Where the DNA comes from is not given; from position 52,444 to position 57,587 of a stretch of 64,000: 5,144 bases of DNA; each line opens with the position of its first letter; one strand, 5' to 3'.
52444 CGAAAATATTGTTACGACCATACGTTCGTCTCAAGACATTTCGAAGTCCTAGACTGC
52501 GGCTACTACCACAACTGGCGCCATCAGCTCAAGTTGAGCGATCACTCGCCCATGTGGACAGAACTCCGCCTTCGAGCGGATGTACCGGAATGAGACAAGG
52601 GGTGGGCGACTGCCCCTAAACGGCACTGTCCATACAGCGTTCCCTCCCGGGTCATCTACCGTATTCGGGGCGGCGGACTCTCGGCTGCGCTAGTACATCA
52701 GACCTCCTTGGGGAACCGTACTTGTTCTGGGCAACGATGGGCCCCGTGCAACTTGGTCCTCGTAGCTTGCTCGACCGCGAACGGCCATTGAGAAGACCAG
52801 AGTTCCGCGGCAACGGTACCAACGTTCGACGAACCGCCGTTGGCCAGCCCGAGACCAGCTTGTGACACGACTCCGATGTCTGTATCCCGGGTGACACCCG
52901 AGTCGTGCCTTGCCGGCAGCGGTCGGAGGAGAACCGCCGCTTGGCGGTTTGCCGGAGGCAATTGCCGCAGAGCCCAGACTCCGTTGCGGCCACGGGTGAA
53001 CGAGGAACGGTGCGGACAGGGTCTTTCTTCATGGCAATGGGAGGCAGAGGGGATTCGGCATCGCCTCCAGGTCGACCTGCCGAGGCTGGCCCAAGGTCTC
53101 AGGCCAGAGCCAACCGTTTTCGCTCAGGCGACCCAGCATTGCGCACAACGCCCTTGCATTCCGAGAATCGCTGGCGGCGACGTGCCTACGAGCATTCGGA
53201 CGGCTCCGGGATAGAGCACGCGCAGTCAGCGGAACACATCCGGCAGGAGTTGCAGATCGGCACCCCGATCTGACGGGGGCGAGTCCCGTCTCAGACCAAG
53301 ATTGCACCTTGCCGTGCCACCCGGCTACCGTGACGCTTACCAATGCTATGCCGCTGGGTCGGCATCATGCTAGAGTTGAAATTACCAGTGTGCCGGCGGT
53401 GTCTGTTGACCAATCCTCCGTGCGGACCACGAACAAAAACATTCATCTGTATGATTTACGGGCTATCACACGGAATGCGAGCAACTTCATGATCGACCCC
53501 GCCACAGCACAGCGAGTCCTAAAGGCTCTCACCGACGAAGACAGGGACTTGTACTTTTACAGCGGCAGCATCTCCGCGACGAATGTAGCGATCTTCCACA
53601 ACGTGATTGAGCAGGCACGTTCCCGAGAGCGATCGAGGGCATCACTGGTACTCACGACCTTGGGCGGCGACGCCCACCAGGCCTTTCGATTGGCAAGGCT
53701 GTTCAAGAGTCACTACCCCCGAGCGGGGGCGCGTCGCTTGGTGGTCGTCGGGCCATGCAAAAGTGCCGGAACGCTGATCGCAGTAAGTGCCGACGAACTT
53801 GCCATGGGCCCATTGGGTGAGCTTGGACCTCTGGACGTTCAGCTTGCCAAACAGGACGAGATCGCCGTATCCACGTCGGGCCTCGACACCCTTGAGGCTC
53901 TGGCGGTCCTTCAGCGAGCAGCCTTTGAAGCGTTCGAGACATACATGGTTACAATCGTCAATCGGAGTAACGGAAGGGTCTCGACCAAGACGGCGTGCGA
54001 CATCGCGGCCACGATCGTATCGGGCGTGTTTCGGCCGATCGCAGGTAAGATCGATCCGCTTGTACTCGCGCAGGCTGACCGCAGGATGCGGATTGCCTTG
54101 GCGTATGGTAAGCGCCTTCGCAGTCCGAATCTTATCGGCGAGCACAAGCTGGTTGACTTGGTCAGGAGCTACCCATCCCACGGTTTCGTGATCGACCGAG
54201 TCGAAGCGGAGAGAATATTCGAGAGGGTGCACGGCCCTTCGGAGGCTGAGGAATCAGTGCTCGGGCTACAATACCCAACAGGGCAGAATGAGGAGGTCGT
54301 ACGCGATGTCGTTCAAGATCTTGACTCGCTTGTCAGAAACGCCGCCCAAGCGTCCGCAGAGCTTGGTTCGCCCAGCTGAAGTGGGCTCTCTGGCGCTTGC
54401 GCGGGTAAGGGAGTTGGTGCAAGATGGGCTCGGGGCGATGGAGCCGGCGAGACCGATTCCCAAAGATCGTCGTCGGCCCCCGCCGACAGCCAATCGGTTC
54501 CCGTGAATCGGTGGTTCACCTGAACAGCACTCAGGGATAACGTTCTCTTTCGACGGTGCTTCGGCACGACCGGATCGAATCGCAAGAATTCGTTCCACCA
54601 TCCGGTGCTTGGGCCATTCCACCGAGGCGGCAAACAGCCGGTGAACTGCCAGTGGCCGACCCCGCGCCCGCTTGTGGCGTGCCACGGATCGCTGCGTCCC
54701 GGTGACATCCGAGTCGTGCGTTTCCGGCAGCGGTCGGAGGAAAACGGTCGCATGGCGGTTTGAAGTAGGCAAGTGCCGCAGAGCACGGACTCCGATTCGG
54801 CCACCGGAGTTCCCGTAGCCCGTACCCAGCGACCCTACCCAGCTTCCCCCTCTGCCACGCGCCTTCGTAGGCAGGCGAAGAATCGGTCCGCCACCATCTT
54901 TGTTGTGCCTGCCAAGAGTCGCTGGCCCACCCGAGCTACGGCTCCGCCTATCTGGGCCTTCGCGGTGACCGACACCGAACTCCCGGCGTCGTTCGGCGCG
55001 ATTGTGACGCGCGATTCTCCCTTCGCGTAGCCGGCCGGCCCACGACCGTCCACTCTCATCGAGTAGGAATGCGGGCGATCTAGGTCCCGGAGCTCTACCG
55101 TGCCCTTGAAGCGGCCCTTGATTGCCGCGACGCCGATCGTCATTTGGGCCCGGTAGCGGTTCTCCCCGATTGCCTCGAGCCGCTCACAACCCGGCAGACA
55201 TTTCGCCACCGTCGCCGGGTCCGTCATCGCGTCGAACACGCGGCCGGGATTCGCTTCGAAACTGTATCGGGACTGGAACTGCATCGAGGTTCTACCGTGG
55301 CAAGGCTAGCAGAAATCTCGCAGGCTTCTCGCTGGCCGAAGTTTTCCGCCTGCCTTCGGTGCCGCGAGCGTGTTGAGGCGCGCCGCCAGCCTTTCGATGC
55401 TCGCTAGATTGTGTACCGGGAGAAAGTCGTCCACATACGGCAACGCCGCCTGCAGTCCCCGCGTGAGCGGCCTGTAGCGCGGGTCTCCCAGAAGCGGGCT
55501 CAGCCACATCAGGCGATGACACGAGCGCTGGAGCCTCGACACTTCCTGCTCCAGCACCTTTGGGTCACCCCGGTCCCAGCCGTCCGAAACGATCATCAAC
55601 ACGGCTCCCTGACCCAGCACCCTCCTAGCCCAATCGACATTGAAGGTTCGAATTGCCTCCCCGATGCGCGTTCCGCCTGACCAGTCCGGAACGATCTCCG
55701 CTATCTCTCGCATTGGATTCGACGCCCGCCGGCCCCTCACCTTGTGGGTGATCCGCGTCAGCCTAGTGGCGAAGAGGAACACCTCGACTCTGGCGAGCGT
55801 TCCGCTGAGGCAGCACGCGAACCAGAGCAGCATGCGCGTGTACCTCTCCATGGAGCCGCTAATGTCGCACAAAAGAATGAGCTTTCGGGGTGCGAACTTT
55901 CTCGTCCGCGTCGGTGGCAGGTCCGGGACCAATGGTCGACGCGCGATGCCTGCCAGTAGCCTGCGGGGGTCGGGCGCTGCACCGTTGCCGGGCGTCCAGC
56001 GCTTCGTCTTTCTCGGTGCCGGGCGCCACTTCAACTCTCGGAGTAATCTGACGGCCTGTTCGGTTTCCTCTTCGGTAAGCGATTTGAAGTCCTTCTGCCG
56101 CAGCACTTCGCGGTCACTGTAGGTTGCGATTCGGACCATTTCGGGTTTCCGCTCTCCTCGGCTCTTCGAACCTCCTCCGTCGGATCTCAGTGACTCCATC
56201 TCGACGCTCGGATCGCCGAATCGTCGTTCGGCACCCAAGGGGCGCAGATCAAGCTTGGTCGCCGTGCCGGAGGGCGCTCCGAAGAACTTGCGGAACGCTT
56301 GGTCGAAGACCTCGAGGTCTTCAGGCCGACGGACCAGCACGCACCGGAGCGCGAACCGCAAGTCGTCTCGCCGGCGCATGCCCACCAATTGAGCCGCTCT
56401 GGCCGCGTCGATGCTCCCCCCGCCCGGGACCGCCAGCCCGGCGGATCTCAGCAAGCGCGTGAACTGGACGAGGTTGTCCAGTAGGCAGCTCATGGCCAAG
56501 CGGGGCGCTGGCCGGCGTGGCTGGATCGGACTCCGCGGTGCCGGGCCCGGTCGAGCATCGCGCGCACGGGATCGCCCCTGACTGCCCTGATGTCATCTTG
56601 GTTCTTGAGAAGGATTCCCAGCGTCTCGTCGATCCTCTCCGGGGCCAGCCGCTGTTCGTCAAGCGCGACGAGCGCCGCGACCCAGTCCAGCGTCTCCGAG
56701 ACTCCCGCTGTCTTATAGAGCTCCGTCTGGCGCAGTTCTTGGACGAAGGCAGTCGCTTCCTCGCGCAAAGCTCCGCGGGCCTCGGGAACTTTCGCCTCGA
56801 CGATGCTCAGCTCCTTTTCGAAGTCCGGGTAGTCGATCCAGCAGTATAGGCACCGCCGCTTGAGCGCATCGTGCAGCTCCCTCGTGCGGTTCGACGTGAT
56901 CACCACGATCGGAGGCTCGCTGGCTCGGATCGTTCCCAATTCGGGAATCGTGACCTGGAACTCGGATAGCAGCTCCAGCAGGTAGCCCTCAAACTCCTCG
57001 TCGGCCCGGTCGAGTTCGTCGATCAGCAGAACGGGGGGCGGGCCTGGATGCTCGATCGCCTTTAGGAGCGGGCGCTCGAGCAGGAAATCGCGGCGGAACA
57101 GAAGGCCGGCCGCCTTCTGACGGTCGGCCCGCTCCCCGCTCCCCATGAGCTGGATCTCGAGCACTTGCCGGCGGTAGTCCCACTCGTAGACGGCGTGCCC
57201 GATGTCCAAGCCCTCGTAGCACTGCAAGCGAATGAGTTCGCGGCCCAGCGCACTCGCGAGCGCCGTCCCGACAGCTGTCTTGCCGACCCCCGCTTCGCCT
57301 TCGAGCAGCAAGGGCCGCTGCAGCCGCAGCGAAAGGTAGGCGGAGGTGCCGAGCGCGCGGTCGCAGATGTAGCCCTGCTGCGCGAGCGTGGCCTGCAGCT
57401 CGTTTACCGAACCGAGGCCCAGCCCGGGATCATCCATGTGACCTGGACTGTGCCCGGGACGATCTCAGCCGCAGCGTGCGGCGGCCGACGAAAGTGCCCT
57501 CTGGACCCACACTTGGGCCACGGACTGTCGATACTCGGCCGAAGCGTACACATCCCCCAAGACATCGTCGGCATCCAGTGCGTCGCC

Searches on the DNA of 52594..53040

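Call 62: search_rna_families(source=window, start=52594, end=53040, threshold=evalue, max_evalue=10, show_alignments=3)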
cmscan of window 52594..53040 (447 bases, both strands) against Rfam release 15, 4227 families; matches with E-value up to 10: 1.
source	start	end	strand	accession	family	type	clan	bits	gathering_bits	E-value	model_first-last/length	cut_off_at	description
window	52594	52634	+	RF03078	chrB-a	Cis-reg;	-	14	43.9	6.7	1-80/80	no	chrB-a RNA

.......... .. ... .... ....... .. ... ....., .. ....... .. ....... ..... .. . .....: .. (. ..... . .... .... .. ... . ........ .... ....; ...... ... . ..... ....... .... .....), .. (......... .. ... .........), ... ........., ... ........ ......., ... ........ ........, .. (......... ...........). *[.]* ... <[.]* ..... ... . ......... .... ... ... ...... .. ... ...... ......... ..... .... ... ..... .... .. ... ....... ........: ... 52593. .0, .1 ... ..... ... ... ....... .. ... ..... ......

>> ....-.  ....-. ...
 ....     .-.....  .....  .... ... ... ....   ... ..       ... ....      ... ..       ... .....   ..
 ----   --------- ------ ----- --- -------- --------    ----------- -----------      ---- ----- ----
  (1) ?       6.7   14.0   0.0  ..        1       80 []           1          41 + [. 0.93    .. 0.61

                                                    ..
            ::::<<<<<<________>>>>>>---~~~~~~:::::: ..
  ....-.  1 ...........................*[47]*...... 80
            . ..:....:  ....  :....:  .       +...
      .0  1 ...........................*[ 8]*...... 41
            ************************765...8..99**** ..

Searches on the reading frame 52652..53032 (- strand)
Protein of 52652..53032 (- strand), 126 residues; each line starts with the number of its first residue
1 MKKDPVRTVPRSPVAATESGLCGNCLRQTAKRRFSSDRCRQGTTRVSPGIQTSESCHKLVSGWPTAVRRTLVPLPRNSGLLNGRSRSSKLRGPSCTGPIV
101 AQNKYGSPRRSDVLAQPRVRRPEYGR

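Call 46: search_protein_families(library=pfam, proteins=[window:52652-53032:-], max_evalue=1)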
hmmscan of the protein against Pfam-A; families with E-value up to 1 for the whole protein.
window:52652-53032:- (126 aa): 0 families

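Call 47: find_homologous_proteins(query=window:52655-53032:-, max_evalue=10)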
Query window:52655-53032:-: 9 candidates shared short words with the query, none scored E <= 10.

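Call 92: search_protein_representatives(protein=window:52655-53032:-)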
Query: 126 residues. Proteins with E-value up to 0.001 (for the whole library): 3; up to 1e-10: 0; up to 1e-30: 0. The best 3 are listed.
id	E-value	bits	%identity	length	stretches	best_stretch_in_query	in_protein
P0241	7.0e-10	55.3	57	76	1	68-125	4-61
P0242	1.3e-09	54.4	76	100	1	11-52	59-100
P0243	1.3e-05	41.5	68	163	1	15-51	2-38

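Call 94: find_encoding_contigs(protein=P0241, flank=8000, max_places=5)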
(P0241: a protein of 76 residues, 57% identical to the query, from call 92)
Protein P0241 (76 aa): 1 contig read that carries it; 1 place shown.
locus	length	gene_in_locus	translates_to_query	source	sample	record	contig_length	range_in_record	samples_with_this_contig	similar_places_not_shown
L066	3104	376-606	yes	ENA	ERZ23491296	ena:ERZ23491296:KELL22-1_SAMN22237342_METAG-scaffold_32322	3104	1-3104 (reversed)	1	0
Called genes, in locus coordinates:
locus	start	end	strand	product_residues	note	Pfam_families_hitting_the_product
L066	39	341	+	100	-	-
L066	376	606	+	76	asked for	-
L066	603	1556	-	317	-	-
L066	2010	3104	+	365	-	?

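Call 103: list_cluster_members(proteins=[P0241, P0242, P0243])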
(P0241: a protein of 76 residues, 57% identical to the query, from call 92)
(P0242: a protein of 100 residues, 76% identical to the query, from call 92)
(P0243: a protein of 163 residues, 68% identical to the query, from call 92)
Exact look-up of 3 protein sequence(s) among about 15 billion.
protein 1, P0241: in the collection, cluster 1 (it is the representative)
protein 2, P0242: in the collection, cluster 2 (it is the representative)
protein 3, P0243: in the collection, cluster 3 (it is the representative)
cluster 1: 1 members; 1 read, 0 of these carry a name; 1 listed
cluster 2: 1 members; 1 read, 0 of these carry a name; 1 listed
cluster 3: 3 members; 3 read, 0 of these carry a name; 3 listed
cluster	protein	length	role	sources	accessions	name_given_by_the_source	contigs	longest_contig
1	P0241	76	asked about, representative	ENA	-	-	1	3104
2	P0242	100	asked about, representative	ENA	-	-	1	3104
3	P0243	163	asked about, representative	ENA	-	-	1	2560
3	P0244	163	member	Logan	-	-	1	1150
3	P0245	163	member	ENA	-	-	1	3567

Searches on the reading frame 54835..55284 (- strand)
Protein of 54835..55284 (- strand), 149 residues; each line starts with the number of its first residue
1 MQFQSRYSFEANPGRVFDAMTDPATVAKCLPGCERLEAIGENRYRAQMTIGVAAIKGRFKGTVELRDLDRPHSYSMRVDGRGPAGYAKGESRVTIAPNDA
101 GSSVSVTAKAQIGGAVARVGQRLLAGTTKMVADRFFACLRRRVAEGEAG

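Call 13: search_protein_families(library=pfam, proteins=[window:54835-55284:-], max_evalue=0.01)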
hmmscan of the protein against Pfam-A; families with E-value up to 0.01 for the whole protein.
window:54835-55284:- (149 aa): 4 families
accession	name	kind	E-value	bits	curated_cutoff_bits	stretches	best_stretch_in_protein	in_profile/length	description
PF06240.19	COXG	-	2e-25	89.6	22.2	1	11-143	7-139/140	Carbon monoxide dehydrogenase subunit G (CoxG)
PF10604.15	Polyketide_cyc2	-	2.9e-11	44.3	27.4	1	8-143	9-141/142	Polyketide cyclase / dehydrase and lipid transport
PF03364.25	Polyketide_cyc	-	0.00026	21.7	23.4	1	10-70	2-63/126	Polyketide cyclase / dehydrase and lipid transport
PF21602.3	GldM_3rd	-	0.0011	19.7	25.2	0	73-121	31-76/82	GldM third domain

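Call 66: find_encoding_contigs(protein=window:54838-55284:-, flank=10000, max_places=8)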
Protein window:54838-55284:- (149 aa): 3 contigs read that carry it; 3 places shown.
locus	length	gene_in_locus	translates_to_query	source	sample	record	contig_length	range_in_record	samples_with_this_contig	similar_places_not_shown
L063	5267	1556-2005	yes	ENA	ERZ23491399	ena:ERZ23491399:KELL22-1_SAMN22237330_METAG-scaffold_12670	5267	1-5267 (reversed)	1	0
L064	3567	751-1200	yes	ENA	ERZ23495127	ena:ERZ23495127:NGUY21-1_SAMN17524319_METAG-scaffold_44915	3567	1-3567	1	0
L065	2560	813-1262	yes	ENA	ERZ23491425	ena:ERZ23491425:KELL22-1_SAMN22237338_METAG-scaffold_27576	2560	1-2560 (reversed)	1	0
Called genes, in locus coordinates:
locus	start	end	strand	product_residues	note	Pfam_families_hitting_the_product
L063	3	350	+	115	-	?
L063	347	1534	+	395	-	PF05762:VWA_CoxE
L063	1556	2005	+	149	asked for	PF10604:Polyketide_cyc2, PF06240:COXG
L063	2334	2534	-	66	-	-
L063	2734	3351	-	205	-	PF01972:SDH_protease (weak)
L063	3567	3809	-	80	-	-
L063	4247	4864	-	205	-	PF03372:Exo_endo_phos (weak)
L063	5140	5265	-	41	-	?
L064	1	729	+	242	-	?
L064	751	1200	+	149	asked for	PF10604:Polyketide_cyc2, PF06240:COXG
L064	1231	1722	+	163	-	-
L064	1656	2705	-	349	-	-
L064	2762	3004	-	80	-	-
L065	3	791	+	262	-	?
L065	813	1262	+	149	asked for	PF10604:Polyketide_cyc2, PF06240:COXG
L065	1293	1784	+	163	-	-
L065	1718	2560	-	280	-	?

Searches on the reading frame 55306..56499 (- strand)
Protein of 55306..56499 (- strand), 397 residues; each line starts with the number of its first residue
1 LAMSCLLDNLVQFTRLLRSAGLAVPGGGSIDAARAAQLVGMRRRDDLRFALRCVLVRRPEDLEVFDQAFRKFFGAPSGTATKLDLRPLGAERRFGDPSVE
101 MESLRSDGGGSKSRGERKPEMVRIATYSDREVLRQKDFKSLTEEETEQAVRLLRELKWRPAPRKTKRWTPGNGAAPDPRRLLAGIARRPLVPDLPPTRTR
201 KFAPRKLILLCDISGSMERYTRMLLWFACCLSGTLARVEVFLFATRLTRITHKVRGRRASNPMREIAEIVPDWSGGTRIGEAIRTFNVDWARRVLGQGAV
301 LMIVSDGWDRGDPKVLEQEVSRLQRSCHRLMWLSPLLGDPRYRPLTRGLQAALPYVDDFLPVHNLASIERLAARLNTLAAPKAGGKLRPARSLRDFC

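Call 13: search_protein_families(library=pfam, proteins=[window:55306-56499:-], max_evalue=0.01)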
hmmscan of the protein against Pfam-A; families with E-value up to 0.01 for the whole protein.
window:55306-56499:- (397 aa): 2 families
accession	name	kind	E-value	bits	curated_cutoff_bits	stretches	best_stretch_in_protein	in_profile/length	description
PF05762.20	VWA_CoxE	-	1.9e-50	171.8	26.4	1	166-367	17-221/222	VWA domain containing CoxE-like protein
PF13519.12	VWA_2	-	0.0011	20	27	1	207-307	1-106/107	von Willebrand factor type A domain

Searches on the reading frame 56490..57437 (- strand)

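Call 13: search_protein_families(library=pfam, proteins=[window:56490-57437:-], max_evalue=0.01)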
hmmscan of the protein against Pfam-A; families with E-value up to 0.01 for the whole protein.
window:56490-57437:- (315 aa): 5 families
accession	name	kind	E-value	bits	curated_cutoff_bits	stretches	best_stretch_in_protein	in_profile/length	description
PF07728.20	AAA_5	-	2.7e-11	44.1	22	1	42-196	1-139/139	AAA domain (dynein-related subfamily)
PF00004.35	AAA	-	1.7e-09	38.7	21.2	1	43-196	1-123/131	ATPase family associated with various cellular activities (AAA)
PF13191.12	AAA_16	-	9.3e-07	29.9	32.6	1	40-159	22-158/167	AAA ATPase domain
PF07726.17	AAA_3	-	1.2e-06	28.9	27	0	136-184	65-112/131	ATPase family associated with various cellular activities (AAA)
PF13401.12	AAA_22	-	1.9e-05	25.5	27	1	40-160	5-114/130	AAA domain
